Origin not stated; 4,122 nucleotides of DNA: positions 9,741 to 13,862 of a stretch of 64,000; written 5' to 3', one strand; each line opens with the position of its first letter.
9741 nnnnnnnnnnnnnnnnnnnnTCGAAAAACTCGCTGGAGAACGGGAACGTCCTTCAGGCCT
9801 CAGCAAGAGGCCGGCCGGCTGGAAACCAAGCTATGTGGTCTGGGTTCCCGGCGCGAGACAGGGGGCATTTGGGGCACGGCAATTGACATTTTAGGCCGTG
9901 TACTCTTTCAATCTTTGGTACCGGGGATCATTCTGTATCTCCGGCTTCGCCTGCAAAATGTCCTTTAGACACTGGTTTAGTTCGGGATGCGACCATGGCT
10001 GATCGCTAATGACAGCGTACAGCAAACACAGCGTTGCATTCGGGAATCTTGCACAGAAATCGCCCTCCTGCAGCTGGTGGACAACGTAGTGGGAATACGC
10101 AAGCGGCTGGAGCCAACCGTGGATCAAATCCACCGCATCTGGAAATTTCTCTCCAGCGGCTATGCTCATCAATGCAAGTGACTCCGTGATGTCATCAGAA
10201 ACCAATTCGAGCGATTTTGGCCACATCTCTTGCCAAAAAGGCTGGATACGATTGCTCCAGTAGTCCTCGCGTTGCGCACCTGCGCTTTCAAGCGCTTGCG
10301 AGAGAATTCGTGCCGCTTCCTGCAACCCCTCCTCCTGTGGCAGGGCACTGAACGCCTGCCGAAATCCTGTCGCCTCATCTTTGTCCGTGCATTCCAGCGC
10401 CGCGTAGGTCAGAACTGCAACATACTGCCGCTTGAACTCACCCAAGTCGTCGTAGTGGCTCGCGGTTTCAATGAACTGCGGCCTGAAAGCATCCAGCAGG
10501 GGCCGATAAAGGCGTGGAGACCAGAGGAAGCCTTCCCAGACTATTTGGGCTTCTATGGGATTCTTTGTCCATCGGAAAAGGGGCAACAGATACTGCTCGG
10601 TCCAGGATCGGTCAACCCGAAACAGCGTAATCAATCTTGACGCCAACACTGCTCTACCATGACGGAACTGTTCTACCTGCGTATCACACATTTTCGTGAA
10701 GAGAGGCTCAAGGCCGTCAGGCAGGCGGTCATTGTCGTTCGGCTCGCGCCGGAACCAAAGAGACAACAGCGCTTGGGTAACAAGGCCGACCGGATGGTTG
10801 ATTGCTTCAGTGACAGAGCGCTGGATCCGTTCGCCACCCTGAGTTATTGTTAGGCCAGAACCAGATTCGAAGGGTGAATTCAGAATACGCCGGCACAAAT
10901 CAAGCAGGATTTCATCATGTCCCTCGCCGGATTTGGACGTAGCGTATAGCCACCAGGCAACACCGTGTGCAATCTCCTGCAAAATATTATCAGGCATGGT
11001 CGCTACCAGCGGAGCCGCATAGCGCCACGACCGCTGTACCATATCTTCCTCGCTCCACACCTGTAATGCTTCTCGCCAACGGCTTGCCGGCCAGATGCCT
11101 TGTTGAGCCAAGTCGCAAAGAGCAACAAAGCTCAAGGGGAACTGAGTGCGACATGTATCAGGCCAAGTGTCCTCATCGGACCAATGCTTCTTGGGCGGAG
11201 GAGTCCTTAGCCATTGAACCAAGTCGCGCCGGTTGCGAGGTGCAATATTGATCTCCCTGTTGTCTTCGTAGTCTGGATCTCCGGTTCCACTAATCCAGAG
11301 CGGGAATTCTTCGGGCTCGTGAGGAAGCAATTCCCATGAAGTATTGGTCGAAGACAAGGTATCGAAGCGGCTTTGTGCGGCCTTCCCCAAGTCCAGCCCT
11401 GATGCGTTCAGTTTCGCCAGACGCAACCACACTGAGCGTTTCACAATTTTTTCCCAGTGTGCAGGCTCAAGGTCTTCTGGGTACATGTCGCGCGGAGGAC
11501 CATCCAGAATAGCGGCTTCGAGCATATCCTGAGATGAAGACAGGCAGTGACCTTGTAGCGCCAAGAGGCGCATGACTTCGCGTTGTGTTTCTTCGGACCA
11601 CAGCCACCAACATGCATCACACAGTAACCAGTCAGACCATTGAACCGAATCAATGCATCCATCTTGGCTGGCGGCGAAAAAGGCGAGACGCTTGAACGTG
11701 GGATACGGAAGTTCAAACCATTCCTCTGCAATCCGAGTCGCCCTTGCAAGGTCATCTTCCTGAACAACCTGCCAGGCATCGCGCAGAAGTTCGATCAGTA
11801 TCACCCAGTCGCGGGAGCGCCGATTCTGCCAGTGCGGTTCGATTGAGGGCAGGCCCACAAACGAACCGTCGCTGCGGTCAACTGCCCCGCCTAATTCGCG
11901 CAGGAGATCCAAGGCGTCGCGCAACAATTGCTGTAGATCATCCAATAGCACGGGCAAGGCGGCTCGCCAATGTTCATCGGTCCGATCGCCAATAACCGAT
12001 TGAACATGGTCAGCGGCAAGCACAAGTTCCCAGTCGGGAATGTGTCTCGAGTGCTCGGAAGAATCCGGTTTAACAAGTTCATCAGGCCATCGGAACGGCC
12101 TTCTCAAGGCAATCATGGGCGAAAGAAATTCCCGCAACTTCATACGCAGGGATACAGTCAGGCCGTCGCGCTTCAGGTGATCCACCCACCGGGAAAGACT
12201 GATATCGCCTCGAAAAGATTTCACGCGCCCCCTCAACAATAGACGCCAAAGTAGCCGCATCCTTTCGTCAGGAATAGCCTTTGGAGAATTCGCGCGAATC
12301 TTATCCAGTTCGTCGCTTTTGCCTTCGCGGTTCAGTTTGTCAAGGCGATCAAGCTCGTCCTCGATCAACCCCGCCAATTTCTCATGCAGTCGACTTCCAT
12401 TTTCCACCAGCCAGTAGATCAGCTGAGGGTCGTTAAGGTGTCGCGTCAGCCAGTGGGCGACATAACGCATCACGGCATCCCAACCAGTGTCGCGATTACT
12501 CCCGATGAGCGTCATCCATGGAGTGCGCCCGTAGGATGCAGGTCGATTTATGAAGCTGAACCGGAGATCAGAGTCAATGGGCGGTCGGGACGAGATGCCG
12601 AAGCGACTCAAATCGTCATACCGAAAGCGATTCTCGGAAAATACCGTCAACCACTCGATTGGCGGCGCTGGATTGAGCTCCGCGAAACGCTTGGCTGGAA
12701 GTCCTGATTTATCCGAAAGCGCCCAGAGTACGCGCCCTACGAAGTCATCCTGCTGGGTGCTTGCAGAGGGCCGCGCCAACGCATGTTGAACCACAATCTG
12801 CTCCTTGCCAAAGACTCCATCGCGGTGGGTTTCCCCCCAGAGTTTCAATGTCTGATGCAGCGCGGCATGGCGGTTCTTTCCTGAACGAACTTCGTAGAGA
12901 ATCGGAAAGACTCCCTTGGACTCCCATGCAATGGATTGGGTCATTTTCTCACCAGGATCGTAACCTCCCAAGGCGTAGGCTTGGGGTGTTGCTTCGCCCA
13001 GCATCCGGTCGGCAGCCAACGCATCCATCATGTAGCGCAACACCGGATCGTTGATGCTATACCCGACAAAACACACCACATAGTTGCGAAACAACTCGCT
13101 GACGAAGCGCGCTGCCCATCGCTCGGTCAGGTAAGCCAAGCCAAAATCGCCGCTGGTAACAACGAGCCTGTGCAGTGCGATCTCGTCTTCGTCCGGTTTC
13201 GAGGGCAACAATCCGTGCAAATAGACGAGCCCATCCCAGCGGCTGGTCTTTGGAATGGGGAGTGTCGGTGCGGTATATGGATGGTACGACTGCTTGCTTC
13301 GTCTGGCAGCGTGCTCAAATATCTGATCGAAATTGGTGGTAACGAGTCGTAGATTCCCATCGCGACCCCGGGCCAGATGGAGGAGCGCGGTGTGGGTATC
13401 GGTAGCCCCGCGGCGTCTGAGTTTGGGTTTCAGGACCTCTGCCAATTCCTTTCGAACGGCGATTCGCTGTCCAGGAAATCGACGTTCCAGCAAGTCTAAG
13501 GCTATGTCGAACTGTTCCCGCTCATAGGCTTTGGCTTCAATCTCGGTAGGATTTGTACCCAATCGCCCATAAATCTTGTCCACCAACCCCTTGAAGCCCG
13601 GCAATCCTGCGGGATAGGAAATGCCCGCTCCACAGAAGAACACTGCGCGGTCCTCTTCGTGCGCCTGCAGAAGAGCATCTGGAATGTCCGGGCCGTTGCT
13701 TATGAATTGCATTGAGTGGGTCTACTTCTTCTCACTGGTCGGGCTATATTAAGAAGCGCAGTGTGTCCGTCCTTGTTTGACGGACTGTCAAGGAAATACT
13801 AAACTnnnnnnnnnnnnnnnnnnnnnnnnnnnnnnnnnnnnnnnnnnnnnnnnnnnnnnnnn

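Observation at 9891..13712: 1273-aa protein: intact SIR2 catalytic signature plus ~1000 aa of unassigned Trp-rich helical sequence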

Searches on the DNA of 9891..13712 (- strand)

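Call 20: search_dna_similar(query=window:9891-13712:-, collection=ecoli_genomes, mode=distant, max_rows=15)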
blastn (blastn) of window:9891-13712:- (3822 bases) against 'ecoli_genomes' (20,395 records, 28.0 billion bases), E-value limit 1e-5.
Records with a match: 91; places in all: 92; records where one place covers at least 80% of the query: 1.
Genomes with a match: 91 of 5426; with a place that covers at least 80% of the query: 1. Places per genome that has any: lowest 1, median 1, highest 2. On chromosomes: 91 places; on plasmids: 1.
Best place of each record, by identity: 60-80% 91.
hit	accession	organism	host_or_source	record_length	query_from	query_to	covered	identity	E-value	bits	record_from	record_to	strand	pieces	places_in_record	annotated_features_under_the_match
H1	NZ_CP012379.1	Escherichia coli strain PAR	cockatoo feces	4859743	1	3500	92%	64.4%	2e-161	580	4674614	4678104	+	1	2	dsr1: anti-phage defense-associated sirtuin Dsr1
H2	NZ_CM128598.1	Escherichia coli strain E600003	Homo sapiens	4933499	1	3511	56%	67.9%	1e-107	718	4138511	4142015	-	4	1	dsr1: anti-phage defense-associated sirtuin Dsr1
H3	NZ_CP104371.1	Escherichia coli strain 2021CK-01784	Homo sapiens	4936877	1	3511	56%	68.0%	1e-107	721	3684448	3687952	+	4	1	dsr1: anti-phage defense-associated sirtuin Dsr1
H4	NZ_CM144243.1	Escherichia coli strain DG341-1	chicken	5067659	1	3511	56%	68.0%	1e-107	721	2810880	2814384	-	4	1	dsr1: anti-phage defense-associated sirtuin Dsr1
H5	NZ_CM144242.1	Escherichia coli strain DG342-2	chicken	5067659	1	3511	56%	68.0%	1e-107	721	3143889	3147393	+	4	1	dsr1: anti-phage defense-associated sirtuin Dsr1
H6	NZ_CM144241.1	Escherichia coli strain DG343-1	chicken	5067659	1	3511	56%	68.0%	1e-107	721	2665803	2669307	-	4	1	dsr1: anti-phage defense-associated sirtuin Dsr1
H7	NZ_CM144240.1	Escherichia coli strain DG351-2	chicken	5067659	1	3511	56%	68.0%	1e-107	721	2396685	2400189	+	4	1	dsr1: anti-phage defense-associated sirtuin Dsr1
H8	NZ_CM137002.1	Escherichia coli strain LSC52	Homo sapiens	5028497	1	3511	56%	68.0%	1e-107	721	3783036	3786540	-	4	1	dsr1: anti-phage defense-associated sirtuin Dsr1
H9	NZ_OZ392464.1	Escherichia coli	Gallus gallus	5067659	1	3511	56%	68.0%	1e-107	721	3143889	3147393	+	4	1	dsr1: anti-phage defense-associated sirtuin Dsr1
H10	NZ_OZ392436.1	Escherichia coli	Gallus gallus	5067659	1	3511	56%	68.0%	1e-107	721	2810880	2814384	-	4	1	dsr1: anti-phage defense-associated sirtuin Dsr1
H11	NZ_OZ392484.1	Escherichia coli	Gallus gallus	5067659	1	3511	56%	68.0%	1e-107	721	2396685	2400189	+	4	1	dsr1: anti-phage defense-associated sirtuin Dsr1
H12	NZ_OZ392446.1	Escherichia coli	Gallus gallus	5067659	1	3511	56%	68.0%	1e-107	721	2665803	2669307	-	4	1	dsr1: anti-phage defense-associated sirtuin Dsr1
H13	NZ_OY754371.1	Escherichia coli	-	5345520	1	3511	56%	68.0%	1e-107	721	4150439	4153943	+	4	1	dsr1: anti-phage defense-associated sirtuin Dsr1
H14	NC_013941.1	Escherichia coli O55:H7 str. CB9615 strain CB9615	Homo sapiens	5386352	1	3511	56%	68.0%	1e-107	720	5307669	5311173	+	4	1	dsr1: anti-phage defense-associated sirtuin Dsr1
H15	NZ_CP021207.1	Escherichia coli strain strain Z247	Homo sapiens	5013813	1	3511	56%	68.0%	3e-109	721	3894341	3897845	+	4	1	dsr1: anti-phage defense-associated sirtuin Dsr1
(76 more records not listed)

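Call 22: get_annotated_region(hit=H14, flank=8000)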
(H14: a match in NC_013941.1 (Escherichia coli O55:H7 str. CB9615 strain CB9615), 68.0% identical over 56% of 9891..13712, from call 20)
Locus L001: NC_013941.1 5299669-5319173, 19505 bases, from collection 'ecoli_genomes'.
description: Escherichia coli O55:H7 str. CB9615, complete sequence
organism: Escherichia coli O55:H7 str. CB9615 strain CB9615 (NCBI taxid 701177)
replicon: chromosome; assembly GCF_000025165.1
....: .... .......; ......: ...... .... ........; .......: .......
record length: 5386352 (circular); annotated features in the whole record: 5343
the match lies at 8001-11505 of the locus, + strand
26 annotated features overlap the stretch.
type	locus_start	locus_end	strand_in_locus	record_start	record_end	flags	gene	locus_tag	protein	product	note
CDS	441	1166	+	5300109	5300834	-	yjjQ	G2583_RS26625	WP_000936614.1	helix-turn-helix domain-containing protein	-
CDS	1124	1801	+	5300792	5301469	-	bglJ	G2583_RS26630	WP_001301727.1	DNA-binding transcriptional activator BglJ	-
CDS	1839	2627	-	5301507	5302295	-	fhuF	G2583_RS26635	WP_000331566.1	siderophore-iron reductase FhuF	-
CDS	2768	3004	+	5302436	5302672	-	yjjZ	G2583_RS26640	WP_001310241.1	DUF1435 domain-containing protein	-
tRNA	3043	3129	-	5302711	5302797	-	-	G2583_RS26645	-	tRNA-Leu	-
tRNA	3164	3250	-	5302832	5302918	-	-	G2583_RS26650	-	tRNA-Leu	-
tRNA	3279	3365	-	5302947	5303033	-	-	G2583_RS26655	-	tRNA-Leu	-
CDS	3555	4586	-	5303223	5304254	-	rsmC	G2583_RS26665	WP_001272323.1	16S rRNA (guanine(1207)-N(2))-methyltransferase RsmC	-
CDS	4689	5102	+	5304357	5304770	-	holD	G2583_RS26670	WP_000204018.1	DNA polymerase III subunit psi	-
CDS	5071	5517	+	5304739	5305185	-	rimI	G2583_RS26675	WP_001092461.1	ribosomal protein S18-alanine N-acetyltransferase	-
CDS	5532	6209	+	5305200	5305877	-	yjjG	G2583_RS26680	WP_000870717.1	pyrimidine 5'-nucleotidase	-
CDS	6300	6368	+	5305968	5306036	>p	-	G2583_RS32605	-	hypothetical protein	incomplete; partial in the middle of a contig; missing C-terminus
CDS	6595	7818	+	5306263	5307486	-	-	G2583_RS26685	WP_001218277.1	tyrosine-type recombinase/integrase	-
CDS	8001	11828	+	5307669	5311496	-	dsr1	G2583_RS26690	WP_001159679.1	anti-phage defense-associated sirtuin Dsr1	-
CDS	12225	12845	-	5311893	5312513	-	-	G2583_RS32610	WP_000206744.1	DUF551 domain-containing protein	-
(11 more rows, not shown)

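Call 23: get_annotated_region(hit=H1, flank=8000)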
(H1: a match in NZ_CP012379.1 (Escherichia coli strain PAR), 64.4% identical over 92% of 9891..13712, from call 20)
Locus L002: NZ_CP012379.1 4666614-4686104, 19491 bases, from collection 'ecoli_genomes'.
description: Escherichia coli strain PAR chromosome, complete genome
organism: Escherichia coli strain PAR (NCBI taxid 562)
replicon: chromosome; assembly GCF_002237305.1
host: -; source: cockatoo feces; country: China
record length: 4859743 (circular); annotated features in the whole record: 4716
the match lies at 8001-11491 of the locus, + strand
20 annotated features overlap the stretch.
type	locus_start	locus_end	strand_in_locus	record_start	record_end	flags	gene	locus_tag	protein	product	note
CDS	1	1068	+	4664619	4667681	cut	-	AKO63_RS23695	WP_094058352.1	type I restriction endonuclease subunit R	-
CDS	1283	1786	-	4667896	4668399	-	-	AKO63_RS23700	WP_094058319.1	putative zinc ribbon protein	-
CDS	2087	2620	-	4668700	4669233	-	-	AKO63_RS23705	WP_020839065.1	hypothetical protein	-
CDS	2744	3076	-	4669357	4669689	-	-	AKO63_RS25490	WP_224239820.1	hypothetical protein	-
CDS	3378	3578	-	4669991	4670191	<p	-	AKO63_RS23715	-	helix-turn-helix transcriptional regulator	incomplete; partial in the middle of a contig; missing C-terminus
CDS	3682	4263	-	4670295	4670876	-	-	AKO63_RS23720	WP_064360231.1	inovirus-type Gp2 protein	-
CDS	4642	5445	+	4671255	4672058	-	-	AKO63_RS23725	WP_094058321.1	hypothetical protein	-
CDS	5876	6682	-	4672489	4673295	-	-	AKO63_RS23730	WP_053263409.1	GIY-YIG nuclease family protein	-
CDS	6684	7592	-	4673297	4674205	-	-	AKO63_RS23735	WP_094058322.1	hypothetical protein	-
CDS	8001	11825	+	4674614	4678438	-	dsr1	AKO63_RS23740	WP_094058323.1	anti-phage defense-associated sirtuin Dsr1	-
CDS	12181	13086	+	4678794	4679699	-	-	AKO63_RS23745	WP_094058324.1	hypothetical protein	-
CDS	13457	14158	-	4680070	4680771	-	-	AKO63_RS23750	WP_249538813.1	TOPRIM nucleotidyl transferase/hydrolase domain-containing protein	-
CDS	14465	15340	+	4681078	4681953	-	-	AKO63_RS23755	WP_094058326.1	GTPase family protein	-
CDS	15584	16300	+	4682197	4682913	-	-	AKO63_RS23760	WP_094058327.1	helix-turn-helix transcriptional regulator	-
CDS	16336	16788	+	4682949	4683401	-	-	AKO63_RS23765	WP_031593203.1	hypothetical protein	-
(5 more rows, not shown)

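Call 51: get_annotated_region(hit=H2, flank=3000)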
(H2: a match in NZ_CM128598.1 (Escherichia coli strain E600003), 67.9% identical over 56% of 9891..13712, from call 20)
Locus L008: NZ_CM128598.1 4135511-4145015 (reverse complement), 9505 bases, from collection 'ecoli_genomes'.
description: Escherichia coli strain E600003 chromosome, whole genome shotgun sequence
organism: Escherichia coli strain E600003 (NCBI taxid 562)
replicon: chromosome; assembly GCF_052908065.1
host: Homo sapiens; source: stool; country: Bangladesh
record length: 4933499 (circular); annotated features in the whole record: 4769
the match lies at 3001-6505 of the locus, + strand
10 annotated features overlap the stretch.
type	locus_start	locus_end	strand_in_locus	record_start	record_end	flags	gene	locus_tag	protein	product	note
CDS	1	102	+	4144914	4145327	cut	holD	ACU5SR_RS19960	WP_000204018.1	DNA polymerase III subunit psi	-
CDS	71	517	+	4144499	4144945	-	rimI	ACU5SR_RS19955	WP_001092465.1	ribosomal protein S18-alanine N-acetyltransferase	-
CDS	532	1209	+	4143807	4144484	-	yjjG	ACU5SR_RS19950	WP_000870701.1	pyrimidine 5'-nucleotidase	-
CDS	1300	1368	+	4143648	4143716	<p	-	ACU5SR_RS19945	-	hypothetical protein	incomplete; partial in the middle of a contig; missing C-terminus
CDS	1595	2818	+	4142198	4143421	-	-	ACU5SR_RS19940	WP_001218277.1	tyrosine-type recombinase/integrase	-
CDS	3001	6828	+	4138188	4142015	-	dsr1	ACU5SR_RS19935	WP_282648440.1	anti-phage defense-associated sirtuin Dsr1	-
CDS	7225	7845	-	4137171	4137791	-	-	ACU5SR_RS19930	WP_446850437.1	DUF551 domain-containing protein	-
CDS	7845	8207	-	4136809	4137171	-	-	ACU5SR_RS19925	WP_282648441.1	hypothetical protein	-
CDS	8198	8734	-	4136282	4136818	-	yfdR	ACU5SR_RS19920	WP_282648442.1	5'-deoxynucleotidase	-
CDS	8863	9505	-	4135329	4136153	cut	yfdQ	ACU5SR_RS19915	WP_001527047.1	YfdQ family protein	-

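Call 52: get_annotated_region(hit=H15, flank=3000)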
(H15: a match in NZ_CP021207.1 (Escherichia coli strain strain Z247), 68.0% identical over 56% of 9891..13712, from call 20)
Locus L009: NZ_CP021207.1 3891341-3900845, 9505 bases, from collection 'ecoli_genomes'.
description: Escherichia coli strain strain Z247 chromosome, complete genome
organism: Escherichia coli strain strain Z247 (NCBI taxid 562)
replicon: chromosome; assembly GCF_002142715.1
host: Homo sapiens; source: blood; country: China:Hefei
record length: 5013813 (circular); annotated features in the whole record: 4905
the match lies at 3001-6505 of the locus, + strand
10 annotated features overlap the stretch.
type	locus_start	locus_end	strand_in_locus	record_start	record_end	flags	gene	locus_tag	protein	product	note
CDS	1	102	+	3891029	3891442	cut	holD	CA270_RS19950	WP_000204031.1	DNA polymerase III subunit psi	-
CDS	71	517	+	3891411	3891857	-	rimI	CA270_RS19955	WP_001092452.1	ribosomal protein S18-alanine N-acetyltransferase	-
CDS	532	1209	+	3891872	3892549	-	yjjG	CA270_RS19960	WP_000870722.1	pyrimidine 5'-nucleotidase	-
CDS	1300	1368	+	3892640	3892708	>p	-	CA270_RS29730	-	hypothetical protein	incomplete; partial in the middle of a contig; missing C-terminus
CDS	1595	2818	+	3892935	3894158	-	-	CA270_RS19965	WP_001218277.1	tyrosine-type recombinase/integrase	-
CDS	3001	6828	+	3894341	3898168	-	dsr1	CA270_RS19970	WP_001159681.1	anti-phage defense-associated sirtuin Dsr1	-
CDS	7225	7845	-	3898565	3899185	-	-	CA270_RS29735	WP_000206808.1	DUF551 domain-containing protein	-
CDS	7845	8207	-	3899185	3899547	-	-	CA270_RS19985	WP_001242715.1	phage protein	-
CDS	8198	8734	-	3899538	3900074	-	yfdR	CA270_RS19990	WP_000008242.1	5'-deoxynucleotidase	-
CDS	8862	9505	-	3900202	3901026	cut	-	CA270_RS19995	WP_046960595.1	YfdQ family protein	-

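Call 53: get_annotated_region(hit=H13, flank=3000)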
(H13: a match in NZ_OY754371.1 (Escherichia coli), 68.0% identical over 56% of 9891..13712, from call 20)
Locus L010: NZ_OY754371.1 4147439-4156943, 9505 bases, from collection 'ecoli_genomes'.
description: Escherichia coli isolate F374 chromosome 1, complete sequence
organism: Escherichia coli (NCBI taxid 562)
replicon: chromosome; assembly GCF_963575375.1
host: -; source: -; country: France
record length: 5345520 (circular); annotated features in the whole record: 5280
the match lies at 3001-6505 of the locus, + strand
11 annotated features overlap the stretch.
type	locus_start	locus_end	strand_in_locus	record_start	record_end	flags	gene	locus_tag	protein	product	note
CDS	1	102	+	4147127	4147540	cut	holD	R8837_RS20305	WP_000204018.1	DNA polymerase III subunit psi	-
CDS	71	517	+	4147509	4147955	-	rimI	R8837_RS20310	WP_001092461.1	ribosomal protein S18-alanine N-acetyltransferase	-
CDS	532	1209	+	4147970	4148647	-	yjjG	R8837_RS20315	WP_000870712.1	pyrimidine 5'-nucleotidase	-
CDS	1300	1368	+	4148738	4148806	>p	-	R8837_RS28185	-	hypothetical protein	incomplete; partial in the middle of a contig; missing C-terminus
CDS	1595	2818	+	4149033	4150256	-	-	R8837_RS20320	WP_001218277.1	tyrosine-type recombinase/integrase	-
CDS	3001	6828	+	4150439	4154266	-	dsr1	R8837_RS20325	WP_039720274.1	anti-phage defense-associated sirtuin Dsr1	-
CDS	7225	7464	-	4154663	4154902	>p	-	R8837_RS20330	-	DUF551 domain-containing protein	incomplete; partial in the middle of a contig; missing N-terminus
CDS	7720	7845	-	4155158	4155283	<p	-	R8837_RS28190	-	hypothetical protein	incomplete; partial in the middle of a contig; missing C-terminus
CDS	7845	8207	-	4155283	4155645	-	-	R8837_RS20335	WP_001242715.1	phage protein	-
CDS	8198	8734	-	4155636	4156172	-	yfdR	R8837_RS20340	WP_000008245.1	5'-deoxynucleotidase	-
CDS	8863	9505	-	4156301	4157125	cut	yfdQ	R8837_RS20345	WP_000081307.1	YfdQ family protein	-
